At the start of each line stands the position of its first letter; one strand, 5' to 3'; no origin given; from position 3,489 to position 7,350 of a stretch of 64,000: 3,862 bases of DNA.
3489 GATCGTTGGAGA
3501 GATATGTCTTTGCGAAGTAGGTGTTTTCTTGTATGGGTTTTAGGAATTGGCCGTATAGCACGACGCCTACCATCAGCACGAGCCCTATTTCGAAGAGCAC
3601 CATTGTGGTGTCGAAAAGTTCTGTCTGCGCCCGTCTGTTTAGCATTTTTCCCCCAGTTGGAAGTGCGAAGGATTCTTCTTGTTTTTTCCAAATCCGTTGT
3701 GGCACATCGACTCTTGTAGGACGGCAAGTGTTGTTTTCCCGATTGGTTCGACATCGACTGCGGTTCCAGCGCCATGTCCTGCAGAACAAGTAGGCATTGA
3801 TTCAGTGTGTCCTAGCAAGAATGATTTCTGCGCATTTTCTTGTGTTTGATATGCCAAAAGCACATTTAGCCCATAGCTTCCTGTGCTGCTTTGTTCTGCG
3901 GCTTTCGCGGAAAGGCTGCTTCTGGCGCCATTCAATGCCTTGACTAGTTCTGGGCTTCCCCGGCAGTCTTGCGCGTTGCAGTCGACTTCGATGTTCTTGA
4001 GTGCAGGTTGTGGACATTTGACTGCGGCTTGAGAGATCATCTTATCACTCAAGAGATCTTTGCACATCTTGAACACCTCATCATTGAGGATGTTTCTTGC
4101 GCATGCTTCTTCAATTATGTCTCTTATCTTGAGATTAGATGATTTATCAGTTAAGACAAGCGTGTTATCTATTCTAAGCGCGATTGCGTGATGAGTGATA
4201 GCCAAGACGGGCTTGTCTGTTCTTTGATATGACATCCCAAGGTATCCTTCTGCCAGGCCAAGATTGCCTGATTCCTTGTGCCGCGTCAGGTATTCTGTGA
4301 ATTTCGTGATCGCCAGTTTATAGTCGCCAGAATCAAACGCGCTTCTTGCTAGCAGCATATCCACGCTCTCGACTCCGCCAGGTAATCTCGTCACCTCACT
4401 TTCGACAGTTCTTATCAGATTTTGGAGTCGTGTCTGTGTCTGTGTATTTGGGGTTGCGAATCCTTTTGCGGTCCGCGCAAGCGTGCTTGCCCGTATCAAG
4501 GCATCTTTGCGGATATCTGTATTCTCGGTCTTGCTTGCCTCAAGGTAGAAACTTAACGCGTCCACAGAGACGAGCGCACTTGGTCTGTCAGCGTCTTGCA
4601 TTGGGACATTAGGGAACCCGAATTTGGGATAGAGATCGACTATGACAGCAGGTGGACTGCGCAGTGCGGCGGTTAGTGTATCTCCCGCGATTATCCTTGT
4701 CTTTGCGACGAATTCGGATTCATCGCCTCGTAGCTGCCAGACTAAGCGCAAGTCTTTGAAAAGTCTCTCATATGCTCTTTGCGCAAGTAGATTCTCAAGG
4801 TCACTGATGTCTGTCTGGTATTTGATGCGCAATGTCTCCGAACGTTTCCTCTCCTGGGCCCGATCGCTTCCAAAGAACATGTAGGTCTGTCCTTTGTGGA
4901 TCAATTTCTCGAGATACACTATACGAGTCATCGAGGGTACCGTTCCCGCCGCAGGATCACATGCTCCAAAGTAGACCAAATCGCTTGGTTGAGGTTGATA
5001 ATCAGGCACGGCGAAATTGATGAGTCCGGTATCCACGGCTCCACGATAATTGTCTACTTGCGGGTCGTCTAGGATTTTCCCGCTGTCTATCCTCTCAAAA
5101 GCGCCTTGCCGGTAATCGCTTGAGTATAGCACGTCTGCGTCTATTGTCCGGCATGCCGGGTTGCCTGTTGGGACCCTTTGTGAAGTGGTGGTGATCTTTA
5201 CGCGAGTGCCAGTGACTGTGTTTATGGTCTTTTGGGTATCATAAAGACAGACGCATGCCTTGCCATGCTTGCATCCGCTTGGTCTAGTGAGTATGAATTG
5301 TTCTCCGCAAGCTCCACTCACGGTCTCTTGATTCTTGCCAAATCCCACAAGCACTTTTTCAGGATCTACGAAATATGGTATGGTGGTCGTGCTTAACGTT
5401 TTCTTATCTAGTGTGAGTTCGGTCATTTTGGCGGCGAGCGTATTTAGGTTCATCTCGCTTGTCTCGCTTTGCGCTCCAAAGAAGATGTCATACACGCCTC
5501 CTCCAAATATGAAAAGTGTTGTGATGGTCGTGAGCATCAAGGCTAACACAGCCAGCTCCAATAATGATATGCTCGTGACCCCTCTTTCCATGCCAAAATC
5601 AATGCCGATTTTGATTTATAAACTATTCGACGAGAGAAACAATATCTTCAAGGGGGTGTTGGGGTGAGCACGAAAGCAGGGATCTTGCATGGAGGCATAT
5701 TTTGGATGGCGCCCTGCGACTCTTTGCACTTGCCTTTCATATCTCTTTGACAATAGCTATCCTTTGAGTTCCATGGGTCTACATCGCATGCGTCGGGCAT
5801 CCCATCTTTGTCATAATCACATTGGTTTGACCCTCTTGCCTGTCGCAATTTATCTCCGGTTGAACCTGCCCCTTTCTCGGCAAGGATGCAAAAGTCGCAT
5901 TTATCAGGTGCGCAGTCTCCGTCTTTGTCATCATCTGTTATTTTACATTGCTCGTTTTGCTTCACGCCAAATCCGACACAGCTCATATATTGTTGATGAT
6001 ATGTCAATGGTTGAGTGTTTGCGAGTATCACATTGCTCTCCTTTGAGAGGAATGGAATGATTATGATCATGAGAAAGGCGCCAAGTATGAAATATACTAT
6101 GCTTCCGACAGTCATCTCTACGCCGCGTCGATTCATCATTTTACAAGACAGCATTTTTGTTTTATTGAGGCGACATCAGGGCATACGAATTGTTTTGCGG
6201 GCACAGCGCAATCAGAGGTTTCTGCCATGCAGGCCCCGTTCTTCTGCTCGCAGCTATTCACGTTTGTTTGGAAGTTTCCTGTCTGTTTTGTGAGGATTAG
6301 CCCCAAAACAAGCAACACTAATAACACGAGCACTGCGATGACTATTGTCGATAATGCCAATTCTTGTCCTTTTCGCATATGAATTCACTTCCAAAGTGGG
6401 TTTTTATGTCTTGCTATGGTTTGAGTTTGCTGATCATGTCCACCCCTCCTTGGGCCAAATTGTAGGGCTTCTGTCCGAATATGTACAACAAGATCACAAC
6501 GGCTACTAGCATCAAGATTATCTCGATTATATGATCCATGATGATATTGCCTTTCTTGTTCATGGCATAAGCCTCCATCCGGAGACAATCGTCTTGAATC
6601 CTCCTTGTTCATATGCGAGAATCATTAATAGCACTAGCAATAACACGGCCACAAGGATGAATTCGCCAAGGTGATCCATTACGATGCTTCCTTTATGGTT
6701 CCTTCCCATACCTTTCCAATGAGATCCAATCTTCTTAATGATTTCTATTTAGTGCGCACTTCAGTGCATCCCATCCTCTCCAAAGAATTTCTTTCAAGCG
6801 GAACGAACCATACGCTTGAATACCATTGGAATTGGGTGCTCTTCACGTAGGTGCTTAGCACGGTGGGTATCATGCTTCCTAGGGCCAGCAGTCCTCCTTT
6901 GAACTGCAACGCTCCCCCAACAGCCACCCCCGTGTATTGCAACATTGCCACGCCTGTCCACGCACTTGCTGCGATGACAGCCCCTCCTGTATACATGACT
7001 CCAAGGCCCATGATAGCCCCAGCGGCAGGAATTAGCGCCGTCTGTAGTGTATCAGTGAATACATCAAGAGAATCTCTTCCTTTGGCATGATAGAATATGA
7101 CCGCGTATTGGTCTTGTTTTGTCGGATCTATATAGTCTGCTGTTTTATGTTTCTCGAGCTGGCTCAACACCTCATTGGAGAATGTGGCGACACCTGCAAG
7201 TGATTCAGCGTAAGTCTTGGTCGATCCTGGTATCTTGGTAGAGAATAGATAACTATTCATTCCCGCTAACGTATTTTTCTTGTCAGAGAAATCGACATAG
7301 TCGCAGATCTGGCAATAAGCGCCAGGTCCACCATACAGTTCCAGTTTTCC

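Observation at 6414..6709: Two tandem unannotated 49-aa pilin-like mini-genes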

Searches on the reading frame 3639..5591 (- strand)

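Call 6: search_protein_families(library=pfam, max_evalue=1, proteins=[window:3639-5591:-])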
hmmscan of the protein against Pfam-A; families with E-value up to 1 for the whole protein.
window:3639-5591:- (650 aa): 1 family
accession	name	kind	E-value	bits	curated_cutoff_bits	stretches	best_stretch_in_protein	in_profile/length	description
PF13424.12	TPR_12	-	0.097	13.3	30.1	0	412-475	7-75/77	Tetratricopeptide repeat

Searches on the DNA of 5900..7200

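Call 51: search_rna_families(source=window, start=5900, end=7200, threshold=evalue, max_evalue=1)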
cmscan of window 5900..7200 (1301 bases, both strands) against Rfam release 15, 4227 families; matches with E-value up to 1: 1.
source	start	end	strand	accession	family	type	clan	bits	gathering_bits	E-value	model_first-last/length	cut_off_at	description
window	5987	6095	+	RF00613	SNORD94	Gene; snRNA; snoRNA; CD-box;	-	16.2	60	0.64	1-137/137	no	Small nucleolar RNA SNORD94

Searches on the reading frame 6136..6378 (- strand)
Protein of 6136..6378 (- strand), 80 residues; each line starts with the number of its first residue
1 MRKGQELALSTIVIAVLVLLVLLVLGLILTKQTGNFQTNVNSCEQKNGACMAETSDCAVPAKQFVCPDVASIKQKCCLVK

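Call 6: search_protein_families(library=pfam, max_evalue=1, proteins=[window:6136-6378:-])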
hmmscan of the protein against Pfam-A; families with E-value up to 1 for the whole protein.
window:6136-6378:- (80 aa): 2 families
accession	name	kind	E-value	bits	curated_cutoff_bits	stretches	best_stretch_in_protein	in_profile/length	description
PF07296.16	TraP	-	0.043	13.5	25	1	14-78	37-101/202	TraP protein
PF00819.22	Myotoxins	-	0.1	13.3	25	1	42-77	3-37/43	Myotoxin, crotamine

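Call 14: list_cluster_members(proteins=[P0001, P0004, window:6563-6709:-, window:6136-6378:-, window:8565-8846:-, window:38156-39691:-])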
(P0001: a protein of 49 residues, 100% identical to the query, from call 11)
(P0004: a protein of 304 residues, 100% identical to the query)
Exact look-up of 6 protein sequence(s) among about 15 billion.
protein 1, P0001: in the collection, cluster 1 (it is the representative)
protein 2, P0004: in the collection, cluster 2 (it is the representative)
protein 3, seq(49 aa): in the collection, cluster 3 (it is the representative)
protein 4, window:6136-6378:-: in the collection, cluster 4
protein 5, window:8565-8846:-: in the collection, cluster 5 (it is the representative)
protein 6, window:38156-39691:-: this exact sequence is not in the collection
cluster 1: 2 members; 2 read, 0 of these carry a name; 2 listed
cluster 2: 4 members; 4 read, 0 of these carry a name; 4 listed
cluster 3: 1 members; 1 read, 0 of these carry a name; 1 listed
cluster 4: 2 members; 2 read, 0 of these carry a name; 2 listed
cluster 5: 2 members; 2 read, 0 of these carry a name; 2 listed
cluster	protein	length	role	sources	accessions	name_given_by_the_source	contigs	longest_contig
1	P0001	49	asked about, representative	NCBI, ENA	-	-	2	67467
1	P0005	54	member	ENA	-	-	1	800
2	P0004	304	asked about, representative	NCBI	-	-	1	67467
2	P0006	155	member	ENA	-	-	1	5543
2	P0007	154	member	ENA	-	-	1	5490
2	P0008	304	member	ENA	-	-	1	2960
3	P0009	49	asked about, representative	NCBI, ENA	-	-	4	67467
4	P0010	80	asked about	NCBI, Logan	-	-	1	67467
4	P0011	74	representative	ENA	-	-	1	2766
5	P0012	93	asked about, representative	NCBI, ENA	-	-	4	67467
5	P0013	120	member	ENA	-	-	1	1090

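Call 20: search_protein_families(library=ncbifam, max_evalue=1, proteins=[window:6136-6378:-])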
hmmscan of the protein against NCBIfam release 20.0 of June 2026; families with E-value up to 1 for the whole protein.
window:6136-6378:- (80 aa): 4 families
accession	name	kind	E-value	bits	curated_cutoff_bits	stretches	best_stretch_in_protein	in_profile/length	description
NF052458.1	PhdiestGepA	equivalog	0.033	12.3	1200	1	5-53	4-52/840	phosphodiesterase GepA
NF042931.1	SAG1386_EF1546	equivalog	0.11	12.6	80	1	7-49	29-72/158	SAG1386/EF1546 family surface-associated protein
NF006283.1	PRK08455.1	equivalog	0.11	12.1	187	1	7-52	17-61/182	flagellar basal body-associated protein FliL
NF047694.1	TnucaseNucIStaph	equivalog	0.2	11.1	250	1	10-47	6-40/175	thermonuclease NucI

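Call 37: find_related_loci(query=A4, collection=metagenome_contigs, flank=8000)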
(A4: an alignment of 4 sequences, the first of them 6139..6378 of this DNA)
Query A4 (80 aa) in metagenome_contigs; peptide patterns used: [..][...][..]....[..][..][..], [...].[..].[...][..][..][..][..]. (x = any residue, [..] = any of these).
153 stretches matched a pattern; 1 encode a relative of the query (tblastn E <= 1e-3); 1 distinct loci.
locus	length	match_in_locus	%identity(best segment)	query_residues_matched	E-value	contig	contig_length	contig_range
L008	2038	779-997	30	1-76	8e-9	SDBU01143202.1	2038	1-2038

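Call 68: find_related_loci(query=A4, collection=viral_contigs, flank=8000)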
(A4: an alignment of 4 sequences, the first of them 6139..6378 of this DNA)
Query A4 (80 aa) in viral_contigs; peptide patterns used: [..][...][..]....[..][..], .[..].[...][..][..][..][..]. (x = any residue, [..] = any of these).
62 stretches matched a pattern, but none encodes a relative of the query by tblastn (E <= 1e-3).

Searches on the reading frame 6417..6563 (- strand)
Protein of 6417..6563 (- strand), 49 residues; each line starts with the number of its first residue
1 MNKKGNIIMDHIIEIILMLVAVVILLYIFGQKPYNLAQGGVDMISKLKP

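Call 6: search_protein_families(library=pfam, max_evalue=1, proteins=[window:6417-6563:-])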
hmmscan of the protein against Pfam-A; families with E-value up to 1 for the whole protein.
seq(49 aa): 2 families
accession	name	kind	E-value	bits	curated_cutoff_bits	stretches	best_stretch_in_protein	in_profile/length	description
PF16982.10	Flp1_like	-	0.0082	16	33.5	1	12-30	11-29/49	Putative Flagellin, Flp1-like, domain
PF20456.3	DUF6709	-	0.069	12.6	27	1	4-48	5-49/339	Family of unknown function (DUF6709)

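Call 11: find_homologous_proteins(query=window:6417-6563:-, max_evalue=10)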
Query seq(49 aa) (49 aa): 3 proteins with E <= 10 among 3 candidates.
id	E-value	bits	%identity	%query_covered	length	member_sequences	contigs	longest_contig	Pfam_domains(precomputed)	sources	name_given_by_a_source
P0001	5.7e-23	96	100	100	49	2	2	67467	-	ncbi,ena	-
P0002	5.1e-18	81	88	98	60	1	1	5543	-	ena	-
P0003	8.4e-7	46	97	59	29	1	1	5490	-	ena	-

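Call 20: search_protein_families(library=ncbifam, max_evalue=1, proteins=[window:6417-6563:-])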
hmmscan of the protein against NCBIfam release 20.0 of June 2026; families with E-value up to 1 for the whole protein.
seq(49 aa): 1 family
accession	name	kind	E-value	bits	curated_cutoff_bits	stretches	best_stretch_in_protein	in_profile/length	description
NF003393.0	PRK04561.1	equivalog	0.059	13.3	104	1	15-48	6-37/75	twin arginine translocase protein A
